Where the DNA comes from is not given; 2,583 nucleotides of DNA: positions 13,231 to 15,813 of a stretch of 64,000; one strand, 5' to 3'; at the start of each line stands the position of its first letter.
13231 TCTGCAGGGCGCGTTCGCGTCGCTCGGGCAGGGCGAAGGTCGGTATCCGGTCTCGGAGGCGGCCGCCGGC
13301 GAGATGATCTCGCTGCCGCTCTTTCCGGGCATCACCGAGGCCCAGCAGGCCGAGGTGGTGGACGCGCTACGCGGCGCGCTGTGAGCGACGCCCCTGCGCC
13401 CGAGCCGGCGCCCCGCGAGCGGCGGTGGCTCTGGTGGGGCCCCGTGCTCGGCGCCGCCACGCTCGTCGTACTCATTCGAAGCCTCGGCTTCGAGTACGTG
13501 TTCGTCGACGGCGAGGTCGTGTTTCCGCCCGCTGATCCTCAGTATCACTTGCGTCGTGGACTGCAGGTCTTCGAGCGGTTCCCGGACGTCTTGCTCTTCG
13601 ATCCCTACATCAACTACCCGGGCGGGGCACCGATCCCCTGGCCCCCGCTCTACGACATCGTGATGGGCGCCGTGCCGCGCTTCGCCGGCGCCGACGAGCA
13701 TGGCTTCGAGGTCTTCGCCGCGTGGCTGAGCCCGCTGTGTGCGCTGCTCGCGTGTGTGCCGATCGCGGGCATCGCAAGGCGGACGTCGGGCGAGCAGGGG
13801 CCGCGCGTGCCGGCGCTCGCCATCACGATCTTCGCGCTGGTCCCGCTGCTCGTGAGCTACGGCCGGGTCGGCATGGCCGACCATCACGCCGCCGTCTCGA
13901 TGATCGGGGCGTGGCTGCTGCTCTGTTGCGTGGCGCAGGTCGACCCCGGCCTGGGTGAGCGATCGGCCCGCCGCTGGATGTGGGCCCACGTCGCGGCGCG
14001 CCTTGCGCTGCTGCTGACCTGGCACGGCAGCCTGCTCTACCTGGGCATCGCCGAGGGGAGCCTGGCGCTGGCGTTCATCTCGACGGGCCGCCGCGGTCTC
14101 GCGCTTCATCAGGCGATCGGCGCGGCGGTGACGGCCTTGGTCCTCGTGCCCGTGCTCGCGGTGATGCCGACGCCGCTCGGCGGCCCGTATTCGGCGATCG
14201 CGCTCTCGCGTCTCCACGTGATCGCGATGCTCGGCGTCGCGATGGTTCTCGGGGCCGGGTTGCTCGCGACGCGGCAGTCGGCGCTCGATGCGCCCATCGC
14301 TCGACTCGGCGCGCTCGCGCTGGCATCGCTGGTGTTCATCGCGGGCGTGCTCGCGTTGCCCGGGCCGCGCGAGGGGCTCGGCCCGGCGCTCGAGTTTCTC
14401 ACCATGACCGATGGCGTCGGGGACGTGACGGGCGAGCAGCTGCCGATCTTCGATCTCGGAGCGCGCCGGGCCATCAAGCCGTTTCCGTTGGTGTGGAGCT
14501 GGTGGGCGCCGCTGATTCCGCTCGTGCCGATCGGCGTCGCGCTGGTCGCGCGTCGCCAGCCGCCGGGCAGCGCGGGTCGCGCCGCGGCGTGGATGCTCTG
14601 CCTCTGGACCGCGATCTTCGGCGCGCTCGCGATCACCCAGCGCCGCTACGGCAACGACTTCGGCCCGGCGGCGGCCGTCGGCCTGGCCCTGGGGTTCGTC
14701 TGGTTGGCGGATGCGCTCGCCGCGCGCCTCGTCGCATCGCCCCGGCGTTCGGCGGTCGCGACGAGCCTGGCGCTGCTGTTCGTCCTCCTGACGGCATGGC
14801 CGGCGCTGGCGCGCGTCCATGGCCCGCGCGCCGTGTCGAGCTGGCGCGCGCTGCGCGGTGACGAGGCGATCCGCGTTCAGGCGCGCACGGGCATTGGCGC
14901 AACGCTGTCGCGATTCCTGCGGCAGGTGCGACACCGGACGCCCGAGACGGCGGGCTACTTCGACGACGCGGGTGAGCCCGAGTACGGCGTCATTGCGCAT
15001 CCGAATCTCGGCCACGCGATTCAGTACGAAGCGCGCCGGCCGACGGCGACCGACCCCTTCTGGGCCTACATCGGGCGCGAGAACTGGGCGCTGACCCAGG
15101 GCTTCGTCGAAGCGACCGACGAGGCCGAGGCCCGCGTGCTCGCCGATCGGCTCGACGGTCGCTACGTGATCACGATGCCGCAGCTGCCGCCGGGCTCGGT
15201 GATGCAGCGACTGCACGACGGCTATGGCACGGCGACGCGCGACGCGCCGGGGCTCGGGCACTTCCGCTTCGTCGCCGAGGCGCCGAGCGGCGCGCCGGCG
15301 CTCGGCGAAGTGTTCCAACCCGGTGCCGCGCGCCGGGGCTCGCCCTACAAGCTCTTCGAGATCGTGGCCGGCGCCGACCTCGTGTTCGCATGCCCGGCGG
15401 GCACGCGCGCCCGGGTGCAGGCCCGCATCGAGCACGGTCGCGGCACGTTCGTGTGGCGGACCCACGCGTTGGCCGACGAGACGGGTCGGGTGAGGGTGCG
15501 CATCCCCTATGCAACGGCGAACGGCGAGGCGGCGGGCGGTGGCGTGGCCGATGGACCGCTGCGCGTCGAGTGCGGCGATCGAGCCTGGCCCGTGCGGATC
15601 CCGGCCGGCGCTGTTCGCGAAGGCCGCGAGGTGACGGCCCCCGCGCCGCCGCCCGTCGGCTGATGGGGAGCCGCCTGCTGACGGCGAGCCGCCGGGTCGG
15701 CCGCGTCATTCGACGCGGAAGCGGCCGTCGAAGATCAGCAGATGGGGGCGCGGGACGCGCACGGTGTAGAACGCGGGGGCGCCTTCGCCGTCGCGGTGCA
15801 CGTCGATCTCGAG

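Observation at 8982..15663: Arn-like amino-sugar operon ending in an STT3/AglB-family enzyme whose WWDYG box is replaced by HPNLG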

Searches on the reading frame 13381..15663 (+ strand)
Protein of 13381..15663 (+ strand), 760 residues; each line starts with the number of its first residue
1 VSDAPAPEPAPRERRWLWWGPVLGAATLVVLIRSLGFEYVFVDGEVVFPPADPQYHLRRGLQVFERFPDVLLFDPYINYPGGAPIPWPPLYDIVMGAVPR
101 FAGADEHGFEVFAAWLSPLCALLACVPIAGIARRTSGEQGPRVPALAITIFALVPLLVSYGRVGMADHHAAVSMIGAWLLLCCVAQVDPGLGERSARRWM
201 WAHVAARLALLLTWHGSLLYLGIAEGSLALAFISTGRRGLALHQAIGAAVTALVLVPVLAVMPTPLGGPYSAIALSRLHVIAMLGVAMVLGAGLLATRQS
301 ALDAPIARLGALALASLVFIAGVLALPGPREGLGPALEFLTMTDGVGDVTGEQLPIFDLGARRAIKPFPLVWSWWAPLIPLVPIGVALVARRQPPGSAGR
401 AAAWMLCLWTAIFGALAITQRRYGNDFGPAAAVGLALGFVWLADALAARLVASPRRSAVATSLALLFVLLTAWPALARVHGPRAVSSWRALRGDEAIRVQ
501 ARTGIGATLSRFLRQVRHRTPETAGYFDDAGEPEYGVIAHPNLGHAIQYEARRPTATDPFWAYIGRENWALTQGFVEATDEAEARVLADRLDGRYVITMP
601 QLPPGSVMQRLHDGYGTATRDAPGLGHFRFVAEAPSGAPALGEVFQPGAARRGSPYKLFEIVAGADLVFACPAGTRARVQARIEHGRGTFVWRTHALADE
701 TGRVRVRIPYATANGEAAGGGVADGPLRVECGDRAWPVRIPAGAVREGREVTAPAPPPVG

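Call 3: search_protein_families(library=pfam, proteins=[window:13381-15663:+], max_evalue=0.01)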
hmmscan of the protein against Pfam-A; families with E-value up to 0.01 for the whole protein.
window:13381-15663:+ (760 aa): 3 families
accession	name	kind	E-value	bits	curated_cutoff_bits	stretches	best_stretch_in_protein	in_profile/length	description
PF18079.6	AglB_L1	-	9.9e-07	29.2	23.6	1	673-751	10-87/87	Archaeal glycosylation protein B long peripheral domain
PF22627.1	AglB_core-like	-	3e-05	24.8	27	1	530-599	38-107/111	AglB core domain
PF02516.20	STT3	-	9.1e-05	22.6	24.5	1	39-263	20-240/405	Oligosaccharyl transferase STT3, N-terminal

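Call 4: search_protein_families(library=ncbifam, proteins=[window:13381-15663:+], max_evalue=0.01)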
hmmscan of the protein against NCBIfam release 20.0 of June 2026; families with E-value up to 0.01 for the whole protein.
window:13381-15663:+ (760 aa): 1 family
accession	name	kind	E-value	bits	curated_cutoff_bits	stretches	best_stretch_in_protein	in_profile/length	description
TIGR04154.1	archaeo_STT3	subfamily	5.6e-58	197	450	2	23-598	5-590/831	oligosaccharyl transferase, archaeosortase A system-associated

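Call 5: search_solved_structures(query=window:13381-15663:+, max_evalue=1, show_alignments=3)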
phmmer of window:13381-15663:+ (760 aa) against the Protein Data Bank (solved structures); distinct sequences matched with E-value up to 1: 1.
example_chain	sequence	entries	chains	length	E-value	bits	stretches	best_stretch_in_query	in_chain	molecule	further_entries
3wai_A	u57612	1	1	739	0.06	14.9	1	534-605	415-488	Maltose-binding periplasmic protein, Transmembrane oligosaccharyl transferase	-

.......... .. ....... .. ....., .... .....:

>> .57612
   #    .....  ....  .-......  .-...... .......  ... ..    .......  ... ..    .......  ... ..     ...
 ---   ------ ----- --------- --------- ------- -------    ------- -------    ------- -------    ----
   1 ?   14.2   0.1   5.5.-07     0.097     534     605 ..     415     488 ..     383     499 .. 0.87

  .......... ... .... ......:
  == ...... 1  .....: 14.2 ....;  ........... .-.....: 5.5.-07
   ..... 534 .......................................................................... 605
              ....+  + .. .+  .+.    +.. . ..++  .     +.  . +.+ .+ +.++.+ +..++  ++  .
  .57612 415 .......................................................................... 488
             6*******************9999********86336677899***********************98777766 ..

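Call 6: find_homologous_proteins(query=window:13381-15663:+, max_evalue=0.001)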
Query window:13381-15663:+ (760 aa): 150 proteins with E <= 0.001 among 8000 candidates; the best 120 are listed.
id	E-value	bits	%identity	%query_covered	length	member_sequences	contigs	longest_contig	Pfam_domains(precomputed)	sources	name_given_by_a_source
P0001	0.0e+0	1698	100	100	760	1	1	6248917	PF18079.7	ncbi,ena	-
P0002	0.0e+0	1136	70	98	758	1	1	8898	PF02516.21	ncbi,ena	-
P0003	0.0e+0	1021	64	99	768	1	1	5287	PF02516.21,PF18079.7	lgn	-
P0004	3.4e-291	986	64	95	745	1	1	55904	PF18079.7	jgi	-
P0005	7.3e-284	962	63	97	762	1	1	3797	-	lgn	-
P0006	4.2e-280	950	61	97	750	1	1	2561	PF18079.7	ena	-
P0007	2.7e-276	937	60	98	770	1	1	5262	PF18079.7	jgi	jgi:dolichyl-diphosphooligosaccharide--protein glycosyltransferase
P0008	7.7e-200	684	49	95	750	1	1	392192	PF18079.7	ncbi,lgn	-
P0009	5.2e-191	655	48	96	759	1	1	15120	PF02516.21,PF18079.7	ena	-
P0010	6.5e-184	632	50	95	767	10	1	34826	PF02516.21,PF18079.7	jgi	-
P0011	1.3e-183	631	47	95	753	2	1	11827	PF02516.21,PF18079.7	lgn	-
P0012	4.9e-182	625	49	95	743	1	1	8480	PF18079.7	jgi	jgi:dolichyl-diphosphooligosaccharide--protein glycosyltransferase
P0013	2.9e-180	620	47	95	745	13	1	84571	PF02516.21,PF18079.7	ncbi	-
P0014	7.0e-180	618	48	96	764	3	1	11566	PF02516.21,PF18079.7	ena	-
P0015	4.0e-177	609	49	97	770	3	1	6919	PF02516.21,PF18079.7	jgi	jgi:asparagine N-glycosylation enzyme membrane subunit Stt3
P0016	5.8e-177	609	47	96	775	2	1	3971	PF02516.21,PF18079.7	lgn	-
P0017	1.0e-174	601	47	94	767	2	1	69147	PF02516.21,PF18079.7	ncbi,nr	ncbi:MAG: STT3 domain-containing protein [Myxococcota bacterium]|nr:STT3 domain-containing protein [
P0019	2.8e-173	597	47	96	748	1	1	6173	PF02516.21,PF18079.7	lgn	-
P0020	3.4e-173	596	47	95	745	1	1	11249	PF02516.21,PF18079.7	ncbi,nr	ncbi:MAG: STT3 domain-containing protein [Myxococcota bacterium]|nr:STT3 domain-containing protein [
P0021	3.8e-173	596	47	93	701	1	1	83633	PF02516.21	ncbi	-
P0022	2.1e-172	594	47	95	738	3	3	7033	PF02516.21,PF18079.7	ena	-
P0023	2.4e-171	590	47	95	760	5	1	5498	PF02516.21,PF18079.7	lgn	-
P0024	2.9e-170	587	47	95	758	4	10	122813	PF02516.21,PF18079.7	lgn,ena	-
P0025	2.6e-169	583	46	95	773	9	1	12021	PF02516.21,PF18079.7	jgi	-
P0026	5.3e-169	582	48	97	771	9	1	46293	PF02516.21,PF18079.7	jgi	-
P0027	6.0e-169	582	45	97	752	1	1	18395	PF02516.21,PF18079.7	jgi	jgi:dolichyl-diphosphooligosaccharide--protein glycosyltransferase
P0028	1.1e-168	581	47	95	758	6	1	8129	PF02516.21,PF18079.7,PF13231.13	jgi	-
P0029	1.2e-168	581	44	95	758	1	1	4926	PF02516.21,PF18079.7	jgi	jgi:asparagine N-glycosylation enzyme membrane subunit Stt3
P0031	4.5e-168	579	46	93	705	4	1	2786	PF02516.21,PF18079.7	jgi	jgi:dolichyl-diphosphooligosaccharide--protein glycosyltransferase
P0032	4.5e-168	579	44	96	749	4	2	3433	PF02516.21,PF18079.7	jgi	jgi:asparagine N-glycosylation enzyme membrane subunit Stt3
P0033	4.5e-167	576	45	96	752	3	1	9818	PF02516.21,PF18079.7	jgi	-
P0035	2.3e-166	574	46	94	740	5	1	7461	PF02516.21,PF18079.7,PF13231.13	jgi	-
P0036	7.3e-165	569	47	90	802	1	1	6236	PF02516.21,PF18079.7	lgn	-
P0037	1.3e-164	568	44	95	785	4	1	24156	PF02516.21,PF18079.7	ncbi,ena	-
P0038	2.8e-164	567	46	95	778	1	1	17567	PF02516.21,PF18079.7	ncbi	-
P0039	7.1e-164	565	43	95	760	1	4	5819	PF02516.21,PF18079.7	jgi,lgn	-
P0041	7.3e-163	562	41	95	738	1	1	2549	PF02516.21,PF18079.7,PF13231.13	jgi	jgi:asparagine N-glycosylation enzyme membrane subunit Stt3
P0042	5.3e-162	559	45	95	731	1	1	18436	PF02516.21,PF18079.7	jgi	-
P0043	2.3e-161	557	45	95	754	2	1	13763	PF02516.21,PF18079.7,PF13231.13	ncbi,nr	ncbi:MAG: glycosyltransferase family 39 protein [Myxococcota bacterium]|nr:glycosyltransferase famil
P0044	2.6e-161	557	44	95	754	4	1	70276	PF02516.21,PF18079.7,PF13231.13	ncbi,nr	ncbi:MAG: STT3 domain-containing protein [Myxococcota bacterium]|nr:STT3 domain-containing protein [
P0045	4.1e-161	556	45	95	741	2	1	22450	PF02516.21,PF18079.7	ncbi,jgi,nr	ncbi:MAG: hypothetical protein JRG96_12660 [Deltaproteobacteria bacterium]|nr:hypothetical protein [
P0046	9.3e-161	555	45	96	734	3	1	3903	PF02516.21,PF18079.7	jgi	-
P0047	8.9e-160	552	43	96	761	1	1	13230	PF02516.21,PF18079.7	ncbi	-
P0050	1.2e-157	545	43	94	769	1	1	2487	PF02516.21,PF18079.7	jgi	-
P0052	5.7e-156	539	45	98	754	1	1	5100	PF02516.21,PF18079.7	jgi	jgi:dolichyl-diphosphooligosaccharide--protein glycosyltransferase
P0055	1.1e-153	532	43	98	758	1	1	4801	PF02516.21,PF18079.7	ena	-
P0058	1.6e-152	528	45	90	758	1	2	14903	PF02516.21,PF18079.7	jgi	jgi:dolichyl-diphosphooligosaccharide--protein glycosyltransferase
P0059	1.7e-151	525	43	95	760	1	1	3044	PF02516.21,PF18079.7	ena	-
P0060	4.1e-151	523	44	94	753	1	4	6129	PF02516.21,PF18079.7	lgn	-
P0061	5.6e-151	523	41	98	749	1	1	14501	PF02516.21,PF18079.7,PF13231.13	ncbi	-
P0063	3.5e-150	520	44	96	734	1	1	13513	PF02516.21,PF18079.7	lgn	-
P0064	1.6e-149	518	40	96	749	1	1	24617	PF02516.21,PF18079.7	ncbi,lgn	-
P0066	6.2e-149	516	42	96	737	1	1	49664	PF02516.21,PF18079.7,PF13231.13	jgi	jgi:asparagine N-glycosylation enzyme membrane subunit Stt3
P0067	1.8e-148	514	40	95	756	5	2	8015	PF02516.21,PF18079.7,PF13231.13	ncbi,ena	-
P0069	2.6e-147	511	43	96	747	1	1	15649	PF22627.1,PF02516.21,PF18079.7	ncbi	-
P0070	3.1e-147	510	39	96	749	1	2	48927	PF02516.21,PF18079.7,PF13231.13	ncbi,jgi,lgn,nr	ncbi:MAG: glycosyltransferase family 39 protein [Myxococcota bacterium]|jgi:asparagine N-glycosylati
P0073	7.0e-145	503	43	95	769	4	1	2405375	PF18079.7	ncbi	ncbi:MAG: hypothetical protein R3E88_01080 [Myxococcota bacterium]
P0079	7.8e-143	496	43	95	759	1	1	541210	PF02516.21,PF18079.7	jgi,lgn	-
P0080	1.1e-142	495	42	91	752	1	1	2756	PF02516.21,PF18079.7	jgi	jgi:dolichyl-diphosphooligosaccharide--protein glycosyltransferase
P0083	1.4e-140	488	43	53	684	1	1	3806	PF02516.21,PF18079.7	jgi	jgi:hypothetical protein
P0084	5.0e-140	487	42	97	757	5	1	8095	PF02516.21,PF18079.7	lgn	-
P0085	7.6e-139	483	41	94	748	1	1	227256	PF02516.21,PF18079.7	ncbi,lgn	-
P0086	7.9e-139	483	42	93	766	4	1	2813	PF02516.21,PF18079.7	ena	-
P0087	9.9e-139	482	41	96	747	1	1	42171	PF02516.21,PF18079.7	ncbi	-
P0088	2.5e-138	481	42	93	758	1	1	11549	PF02516.21,PF18079.7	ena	-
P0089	1.6e-137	478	43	92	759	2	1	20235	PF02516.21,PF18079.7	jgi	-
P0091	7.6e-136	473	41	94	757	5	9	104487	PF02516.21,PF18079.7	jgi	-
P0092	2.6e-135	471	49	48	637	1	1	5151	PF02516.21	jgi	-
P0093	1.5e-131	459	41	97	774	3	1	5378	PF02516.21,PF18079.7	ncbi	-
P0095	1.0e-129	452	41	95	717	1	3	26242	PF02516.21,PF18079.7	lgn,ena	-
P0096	2.0e-126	442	39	95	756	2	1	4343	PF02516.21,PF18079.7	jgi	jgi:asparagine N-glycosylation enzyme membrane subunit Stt3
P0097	2.1e-124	435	39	95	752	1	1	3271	PF02516.21,PF18079.7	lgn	-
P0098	2.8e-119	418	40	96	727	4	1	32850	PF02516.21,PF18079.7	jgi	jgi:dolichyl-diphosphooligosaccharide--protein glycosyltransferase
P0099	3.3e-119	418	40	97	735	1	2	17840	PF02516.21,PF18079.7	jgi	jgi:asparagine N-glycosylation enzyme membrane subunit Stt3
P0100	2.1e-116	408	39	94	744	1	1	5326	PF02516.21,PF18079.7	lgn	-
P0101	1.3e-114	402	37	94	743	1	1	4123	PF02516.21,PF18079.7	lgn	-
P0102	8.0e-113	397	40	94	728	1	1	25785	PF02516.21,PF18079.7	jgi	jgi:dolichyl-diphosphooligosaccharide--protein glycosyltransferase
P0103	1.6e-111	392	41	95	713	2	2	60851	PF02516.21,PF18079.7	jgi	jgi:asparagine N-glycosylation enzyme membrane subunit Stt3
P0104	2.4e-110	388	38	96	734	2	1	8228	PF02516.21,PF18079.7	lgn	-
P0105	4.1e-108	381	38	94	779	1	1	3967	PF02516.21,PF18079.7,PF13231.13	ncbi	-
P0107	1.6e-101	359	37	96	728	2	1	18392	PF02516.21,PF18079.7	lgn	-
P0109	1.8e-99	352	37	95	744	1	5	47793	PF02516.21,PF18079.7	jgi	jgi:4-amino-4-deoxy-L-arabinose transferase-like glycosyltransferase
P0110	3.2e-97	345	36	96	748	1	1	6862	PF02516.21,PF18079.7,PF13231.13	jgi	-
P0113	2.0e-96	342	37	94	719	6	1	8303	PF02516.21,PF18079.7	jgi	jgi:dolichyl-diphosphooligosaccharide--protein glycosyltransferase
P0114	5.2e-96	341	36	93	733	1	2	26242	PF02516.21,PF18079.7,PF13231.13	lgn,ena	-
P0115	3.5e-95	338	36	95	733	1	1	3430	PF02516.21,PF18079.7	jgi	jgi:dolichyl-diphosphooligosaccharide--protein glycosyltransferase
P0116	1.5e-94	336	35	95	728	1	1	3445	PF22627.1,PF02516.21,PF18079.7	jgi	jgi:dolichyl-diphosphooligosaccharide--protein glycosyltransferase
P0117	2.6e-94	335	37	96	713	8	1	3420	PF02516.21,PF18079.7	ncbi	-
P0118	3.5e-94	335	35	98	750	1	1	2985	PF02516.21,PF18079.7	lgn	-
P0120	1.8e-93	333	35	96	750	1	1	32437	PF02516.21,PF18079.7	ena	-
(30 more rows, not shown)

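Call 16: find_related_loci(query=A1, collection=genome_contigs, flank=10000)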
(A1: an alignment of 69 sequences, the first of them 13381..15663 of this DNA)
Query A1 (760 aa) in genome_contigs; peptide patterns used: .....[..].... (x = any residue, [..] = any of these).
49 stretches matched a pattern; 48 encode a relative of the query (tblastn E <= 1e-3); 48 distinct loci.
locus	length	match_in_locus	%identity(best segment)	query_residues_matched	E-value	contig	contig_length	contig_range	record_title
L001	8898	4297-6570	70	3-757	0e+0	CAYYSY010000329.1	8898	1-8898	MAG TPA_asm: uncultured Spirochaetaceae bacterium isolate binchicken_co231_154 genome assembly, contig: k141_3264359, wh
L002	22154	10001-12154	49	28-751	2e-180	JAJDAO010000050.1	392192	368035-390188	MAG: Deltaproteobacteria bacterium isolate OFTM73 OFTM73_49, whole genome shotgun sequence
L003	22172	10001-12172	47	33-756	4e-173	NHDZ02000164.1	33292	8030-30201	MAG: Proteobacteria bacterium TMED72 NHDZ01000164.1, whole genome shotgun sequence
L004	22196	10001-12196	46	28-758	1e-168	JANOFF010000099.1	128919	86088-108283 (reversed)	MAG: bacterium isolate SOY_65_concoct_162_sub SOY_65_k141_4020650, whole genome shotgun sequence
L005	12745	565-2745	47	27-749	7e-162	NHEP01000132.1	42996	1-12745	MAG: bacterium TMED88 isolate TMED88 MHASMcontig_383351, whole genome shotgun sequence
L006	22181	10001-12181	41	22-751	9e-155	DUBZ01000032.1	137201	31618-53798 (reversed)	MAG TPA_asm: Myxococcales bacterium isolate UWMA-0315 NODE_177_length_137201_cov_0.173579, whole genome shotgun sequence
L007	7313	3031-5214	40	22-752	7e-154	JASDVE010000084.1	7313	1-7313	MAG: Myxococcota bacterium isolate P24860_114_MAG_113 P24860_114_S12_metaspades_16680_length_7313_cov_4, whole genome sh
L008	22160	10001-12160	44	32-751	2e-149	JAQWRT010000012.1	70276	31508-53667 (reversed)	MAG: Myxococcota bacterium isolate cluster2_bin.41 k141_1607156, whole genome shotgun sequence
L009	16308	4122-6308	39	20-751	1e-148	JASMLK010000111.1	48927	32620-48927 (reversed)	MAG: Myxococcota bacterium isolate Arabian9_MAG_39 c_000001154257, whole genome shotgun sequence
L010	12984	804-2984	40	22-751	6e-146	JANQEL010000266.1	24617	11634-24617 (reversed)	MAG: Myxococcota bacterium isolate PL23a_bin.25 k99_6160477, whole genome shotgun sequence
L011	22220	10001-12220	48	22-756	9e-147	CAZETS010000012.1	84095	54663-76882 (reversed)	MAG TPA_asm: uncultured Spirochaetaceae bacterium isolate SRP077602_co10_279 genome assembly, contig: NODE_653_length_84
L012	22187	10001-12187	44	37-756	4e-146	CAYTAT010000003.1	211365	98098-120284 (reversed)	MAG TPA_asm: uncultured Spirochaetaceae bacterium isolate SRP308112_co1_388 genome assembly, contig: NODE_11_length_2113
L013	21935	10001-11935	46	32-687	1e-141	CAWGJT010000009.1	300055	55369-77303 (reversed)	MAG: uncultured delta proteobacterium isolate MFD05684.bin.2.192 genome assembly, contig: contig_19535, whole genome sho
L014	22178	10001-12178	43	32-757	6e-141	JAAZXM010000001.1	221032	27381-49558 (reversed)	MAG: Myxococcales bacterium isolate bin12s NODE_1_length_221032_cov_5.946116, whole genome shotgun sequence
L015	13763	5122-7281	45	32-751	4e-140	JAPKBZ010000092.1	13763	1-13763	MAG: Myxococcota bacterium isolate ANT-51 NODE_3570_length_13763_cov_21.655603, whole genome shotgun sequence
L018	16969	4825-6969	40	33-758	4e-114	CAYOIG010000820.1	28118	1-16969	MAG TPA_asm: uncultured Myxococcaceae bacterium isolate binchicken_co200_19 genome assembly, contig: k141_113851, whole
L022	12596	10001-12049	36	32-733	9e-94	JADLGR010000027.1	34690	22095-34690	MAG: Deltaproteobacteria bacterium isolate SJ448 c_000000043185, whole genome shotgun sequence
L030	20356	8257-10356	36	43-754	7e-80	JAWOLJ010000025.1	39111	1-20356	MAG: Myxococcota bacterium isolate bin_241 c_000024405106, whole genome shotgun sequence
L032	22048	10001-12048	49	27-754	2e-74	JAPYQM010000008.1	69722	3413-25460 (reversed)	MAG: Myxococcota bacterium isolate PW2.metabat2.22_sub PW2_508_length_69722_cov_16.089397, whole genome shotgun sequence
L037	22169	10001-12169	33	22-757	2e-79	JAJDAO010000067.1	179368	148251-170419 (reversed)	MAG: Deltaproteobacteria bacterium isolate OFTM73 OFTM73_66, whole genome shotgun sequence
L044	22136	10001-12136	40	30-752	1e-118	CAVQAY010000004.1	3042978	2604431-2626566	MAG: uncultured delta proteobacterium isolate MFD09964.bin.1.374 genome assembly, contig: contig_6667, whole genome shot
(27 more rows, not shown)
